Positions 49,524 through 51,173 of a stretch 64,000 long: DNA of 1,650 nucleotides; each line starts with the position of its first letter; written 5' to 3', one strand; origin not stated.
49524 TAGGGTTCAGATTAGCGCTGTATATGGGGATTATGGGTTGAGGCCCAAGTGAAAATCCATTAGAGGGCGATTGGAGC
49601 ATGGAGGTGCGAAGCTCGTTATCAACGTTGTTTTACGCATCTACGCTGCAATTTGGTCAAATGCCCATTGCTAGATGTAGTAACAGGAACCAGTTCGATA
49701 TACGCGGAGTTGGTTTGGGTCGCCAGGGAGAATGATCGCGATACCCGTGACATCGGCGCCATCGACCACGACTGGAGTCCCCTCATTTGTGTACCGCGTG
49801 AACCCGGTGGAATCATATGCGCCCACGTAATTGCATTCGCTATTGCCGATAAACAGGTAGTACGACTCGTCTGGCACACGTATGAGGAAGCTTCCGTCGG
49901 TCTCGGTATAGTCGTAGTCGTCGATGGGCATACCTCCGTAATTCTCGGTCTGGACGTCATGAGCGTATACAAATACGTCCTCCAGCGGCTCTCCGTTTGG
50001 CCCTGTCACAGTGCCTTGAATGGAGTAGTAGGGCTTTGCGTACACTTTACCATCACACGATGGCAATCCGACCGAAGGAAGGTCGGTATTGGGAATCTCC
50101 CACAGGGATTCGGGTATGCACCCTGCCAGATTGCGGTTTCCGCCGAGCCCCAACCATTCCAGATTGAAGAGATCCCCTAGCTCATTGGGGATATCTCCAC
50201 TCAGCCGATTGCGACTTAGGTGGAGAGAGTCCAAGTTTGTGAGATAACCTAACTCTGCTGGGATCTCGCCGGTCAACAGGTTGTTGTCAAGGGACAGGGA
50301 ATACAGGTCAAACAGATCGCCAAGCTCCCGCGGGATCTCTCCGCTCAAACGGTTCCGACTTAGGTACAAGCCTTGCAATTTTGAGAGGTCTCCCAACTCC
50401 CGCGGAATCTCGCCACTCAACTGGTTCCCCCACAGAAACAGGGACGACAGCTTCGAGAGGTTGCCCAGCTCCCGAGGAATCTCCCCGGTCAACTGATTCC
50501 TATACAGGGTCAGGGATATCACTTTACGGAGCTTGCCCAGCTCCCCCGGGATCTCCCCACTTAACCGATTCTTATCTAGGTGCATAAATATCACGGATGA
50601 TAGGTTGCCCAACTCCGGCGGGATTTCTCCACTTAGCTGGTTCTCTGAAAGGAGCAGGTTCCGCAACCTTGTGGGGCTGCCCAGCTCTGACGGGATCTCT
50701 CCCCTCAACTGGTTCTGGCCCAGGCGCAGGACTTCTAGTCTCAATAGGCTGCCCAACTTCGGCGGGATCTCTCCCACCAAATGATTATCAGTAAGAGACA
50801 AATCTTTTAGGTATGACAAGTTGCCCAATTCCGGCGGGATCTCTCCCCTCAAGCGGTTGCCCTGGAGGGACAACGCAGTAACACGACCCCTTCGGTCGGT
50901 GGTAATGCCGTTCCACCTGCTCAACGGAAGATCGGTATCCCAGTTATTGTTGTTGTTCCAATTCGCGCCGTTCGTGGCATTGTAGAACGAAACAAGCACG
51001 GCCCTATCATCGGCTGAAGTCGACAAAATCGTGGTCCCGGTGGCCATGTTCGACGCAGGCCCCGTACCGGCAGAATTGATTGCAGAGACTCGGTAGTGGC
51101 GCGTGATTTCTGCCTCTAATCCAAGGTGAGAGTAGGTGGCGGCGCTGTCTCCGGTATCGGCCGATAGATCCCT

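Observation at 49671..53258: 1195-aa lipoprotein combining 7 near-identical fn3 domains with a plant-receptor-kinase-style LRR ectodomain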

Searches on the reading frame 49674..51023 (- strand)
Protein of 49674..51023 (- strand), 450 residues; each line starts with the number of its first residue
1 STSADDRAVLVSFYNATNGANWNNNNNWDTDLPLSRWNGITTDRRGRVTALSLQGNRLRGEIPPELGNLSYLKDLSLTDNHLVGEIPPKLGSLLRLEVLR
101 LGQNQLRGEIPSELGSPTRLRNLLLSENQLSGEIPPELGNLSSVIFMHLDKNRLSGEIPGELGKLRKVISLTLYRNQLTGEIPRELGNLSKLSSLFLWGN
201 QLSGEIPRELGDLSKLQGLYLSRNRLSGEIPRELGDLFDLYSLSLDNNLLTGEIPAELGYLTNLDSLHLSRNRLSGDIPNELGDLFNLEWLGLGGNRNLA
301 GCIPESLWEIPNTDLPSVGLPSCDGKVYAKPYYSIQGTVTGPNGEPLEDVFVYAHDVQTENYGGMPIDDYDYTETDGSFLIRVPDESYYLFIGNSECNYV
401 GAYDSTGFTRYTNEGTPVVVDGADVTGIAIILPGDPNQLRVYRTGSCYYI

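Call 23: find_related_loci(query=A1, collection=genome_contigs, flank=6000)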
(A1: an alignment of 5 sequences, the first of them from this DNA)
Query A1 (450 aa) in genome_contigs; peptide patterns used: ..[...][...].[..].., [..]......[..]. (x = any residue, [..] = any of these).
598 stretches matched a pattern (row limit reached: there are more); 459 encode a relative of the query (tblastn E <= 1e-3); the best 80 are kept; 79 distinct loci.
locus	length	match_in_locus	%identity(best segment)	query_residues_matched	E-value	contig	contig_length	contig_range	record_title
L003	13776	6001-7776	55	1-323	3e-93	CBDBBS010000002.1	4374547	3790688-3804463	MAG: Dehalococcoidia bacterium isolate ddb4ac3d-8f21-48f8-a382-dd94587b0ab6 genome assembly, contig: contig_2, whole gen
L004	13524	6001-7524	61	3-307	2e-91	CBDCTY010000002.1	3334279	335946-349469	MAG: Dehalococcoidia bacterium isolate 8d763e54-a689-437c-9121-06e6f54ce659 genome assembly, contig: contig_2, whole gen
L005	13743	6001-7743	56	2-323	4e-91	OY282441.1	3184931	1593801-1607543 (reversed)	MAG: uncultured Dehalococcoidia bacterium genome assembly, chromosome: 1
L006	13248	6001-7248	54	6-325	1e-89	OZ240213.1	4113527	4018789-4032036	MAG: Dehalococcoidia bacterium isolate 72fd1f58-039a-43d1-a234-fad5f02d9593 genome assembly, chromosome: 1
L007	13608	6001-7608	48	6-373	1e-89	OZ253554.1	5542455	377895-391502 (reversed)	MAG: Terriglobia bacterium isolate 396977cd-f3bc-4a7a-a902-c7514da379ca genome assembly, chromosome: 1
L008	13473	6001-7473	51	1-343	2e-89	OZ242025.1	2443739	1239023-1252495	MAG: Dehalococcoidia bacterium isolate 154789fe-1cbe-4e12-9e25-a4d867c0b0dd genome assembly, chromosome: 1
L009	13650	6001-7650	56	3-340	5e-89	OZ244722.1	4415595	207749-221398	MAG: Dehalococcoidia bacterium isolate b077b08e-e145-448e-a96a-cce4e44968b6 genome assembly, chromosome: 1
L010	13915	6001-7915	53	1-323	2e-89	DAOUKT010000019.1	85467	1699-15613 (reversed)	MAG TPA_asm: Dehalococcoidia bacterium isolate S7_359 k113_4351019, whole genome shotgun sequence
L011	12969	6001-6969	52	1-323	7e-89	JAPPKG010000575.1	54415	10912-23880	MAG: Caldilineaceae bacterium isolate RHO2_bin_67 NODE_983_length_54415_cov_46.048988, whole genome shotgun sequence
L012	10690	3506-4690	45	2-370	9e-88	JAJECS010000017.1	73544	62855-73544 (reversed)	MAG: Chloroflexota bacterium isolate jk18xAbins.3 k141_648508, whole genome shotgun sequence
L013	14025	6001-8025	47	6-378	3e-87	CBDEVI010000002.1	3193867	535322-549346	MAG: Chloroflexota bacterium isolate f820a594-4fe9-4b7b-8cc4-7fafcfd9b253 genome assembly, contig: contig_2, whole genom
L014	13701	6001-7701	49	1-339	6e-87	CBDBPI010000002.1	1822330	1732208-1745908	MAG: Dehalococcoidia bacterium isolate 10daed5f-1fdc-4a8a-833a-0f530d489894 genome assembly, contig: contig_2, whole gen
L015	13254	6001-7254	56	4-330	4e-87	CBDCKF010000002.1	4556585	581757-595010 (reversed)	MAG: Terriglobia bacterium isolate e9658d76-3961-49e5-94b1-bf0d2ca6e407 genome assembly, contig: contig_2, whole genome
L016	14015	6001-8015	53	6-323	4e-86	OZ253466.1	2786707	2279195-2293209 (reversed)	MAG: Dehalococcoidia bacterium isolate 7f7fcc17-106b-4c1d-a8d7-7cf201ad70ef genome assembly, chromosome: 1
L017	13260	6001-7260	54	2-330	4e-86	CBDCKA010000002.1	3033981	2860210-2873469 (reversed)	MAG: Terriglobia bacterium isolate 31ff0249-533e-4473-91ae-22163d2f2002 genome assembly, contig: contig_2, whole genome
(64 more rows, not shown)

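Call 47: predict_structure(alignment_id=A1)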
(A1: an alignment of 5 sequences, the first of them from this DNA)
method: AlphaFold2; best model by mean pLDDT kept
length: 450 residues; sequences in the alignment: 5
mean_pLDDT: 76.7   pTM: 0.74
mean pLDDT of the five models: 76.7, 75.8, 73.8, 73.6, 72.2
residues with pLDDT >= 90: 249; 70-90: 65; 50-70: 16; < 50: 120
segments of 3 or more residues with pLDDT < 50: 331-450
pLDDT, mean of each block of 10 residues (from residue 1): 82 85 65 83 93 91 96 96 97 97 97 96 98 98 97 97 97 96 98 95 98 98 94 98 93 97 95 92 92 84 91 78 81 37 36 38 33 35 38 36 35 36 28 28 26
secondary structure, 60 per line:
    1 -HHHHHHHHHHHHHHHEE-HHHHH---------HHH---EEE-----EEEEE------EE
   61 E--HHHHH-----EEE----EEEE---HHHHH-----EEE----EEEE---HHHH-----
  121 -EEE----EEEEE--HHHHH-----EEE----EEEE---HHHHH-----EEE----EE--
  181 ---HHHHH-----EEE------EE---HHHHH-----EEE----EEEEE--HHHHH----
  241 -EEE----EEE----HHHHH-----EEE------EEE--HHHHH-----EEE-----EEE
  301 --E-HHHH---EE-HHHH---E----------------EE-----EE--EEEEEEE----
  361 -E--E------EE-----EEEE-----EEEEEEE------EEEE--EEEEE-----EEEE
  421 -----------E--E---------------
elements in order: H2-16 H20-24 E40-42 E48-52 E59-61 H64-68 E74-76 E81-84 H88-92 E98-100 E105-108 H112-115 E122-124 E129-133 H136-140 E146-148 E153-156 H160-164 E170-172 H184-188 E194-196 H208-212 E218-220 E225-229 H232-236 E242-244 E249-251 H256-260 E266-268 E275-277 H280-284 E290-292 E298-300 H305-308 H315-318 E350-356 E379-382 E388-394 E401-404 E407-411 E417-420

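Call 51: fold_search(model_id=the predicted structure, library=pdb)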
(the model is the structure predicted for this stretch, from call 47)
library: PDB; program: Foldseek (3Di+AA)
matches with E <= 10: 939; with E <= 0.001: 614
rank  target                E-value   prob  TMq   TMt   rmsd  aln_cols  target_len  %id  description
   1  8wei_A                6.5e-22  1.00  0.53  0.39   5.4       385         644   34  Crystal structure of Brassica napus MIK2 ectodomain (N393D mutant) (released 2024-11-06)
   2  8wec_A                1.0e-21  1.00  0.54  0.39   5.0       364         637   33  Crystal structure of Arabidopsis thaliana MIK2 ectodomain in complex with BAK1 ectodomain and SCOOP12 (released 2024-11-06)
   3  8weh_A                1.6e-21  1.00  0.55  0.40   4.7       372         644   35  Crystal structure of Brassica napus MIK2 ectodomain (N393A mutant) (released 2024-11-06)
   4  8wef_A                2.2e-21  1.00  0.53  0.39   5.1       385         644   34  Crystal structure of Brassica napus MIK2 ectodomain in complex with Fusarium oxysporum SCOOPL (released 2024-11-06)
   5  5xkn_A                2.7e-21  1.00  0.46  0.40   6.3       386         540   29  Crystal structure of plant receptor ERL2 in complexe with EPFL4 (released 2019-01-23)
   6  8wee_A                2.8e-21  1.00  0.55  0.39   5.2       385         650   30  Crystal structure of Arabidopsis thaliana MIK2 ectodomain in complex with SCOOP12 (released 2024-11-06)
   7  4mn8_A                6.4e-21  1.00  0.66  0.40   1.7       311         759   39  Crystal structure of flg22 in complex with the FLS2 and BAK1 ectodomains (released 2013-12-04)
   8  6s6q_A                8.1e-21  1.00  0.56  0.31   3.5       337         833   38  Crystal structure of the LRR ectodomain of the plant membrane receptor kinase GASSHO1/SCHENGEN3 from Arabidopsis thali (released 2020-01-29)
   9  5xkj_A                8.9e-21  1.00  0.51  0.46   3.1       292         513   40  Crystal structure of plant receptor ERL1-TMM in complexe with EPF2 (released 2019-01-23)
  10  5xjx_A                9.7e-21  1.00  0.47  0.40   6.8       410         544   28  Pre-formed plant receptor ERL1-TMM complex (released 2019-01-23)
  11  8web_A                1.7e-20  1.00  0.55  0.40   5.4       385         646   32  Crystal structure of Arabidopsis thaliana MIK2 ectodomain (released 2024-11-06)
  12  4mna                  3.1e-20  1.00  0.36  0.27   9.0       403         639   28  Crystal structure of the free FLS2 ectodomains (released 2013-12-04)
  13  7ogz_DDD              5.1e-20  1.00  0.58  0.45   3.7       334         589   33  Plant peptide hormone receptor complex H1L3S1 (released 2022-02-16)
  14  5xjo_A                6.7e-20  1.00  0.50  0.44   3.1       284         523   40  Plant receptor ERL1-TMM in complex with peptide EPF1 (released 2019-01-23)
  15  5gr8_A                9.2e-20  1.00  0.61  0.39   3.2       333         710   34  Crystal structure of PEPR1-AtPEP1 (released 2016-12-14)
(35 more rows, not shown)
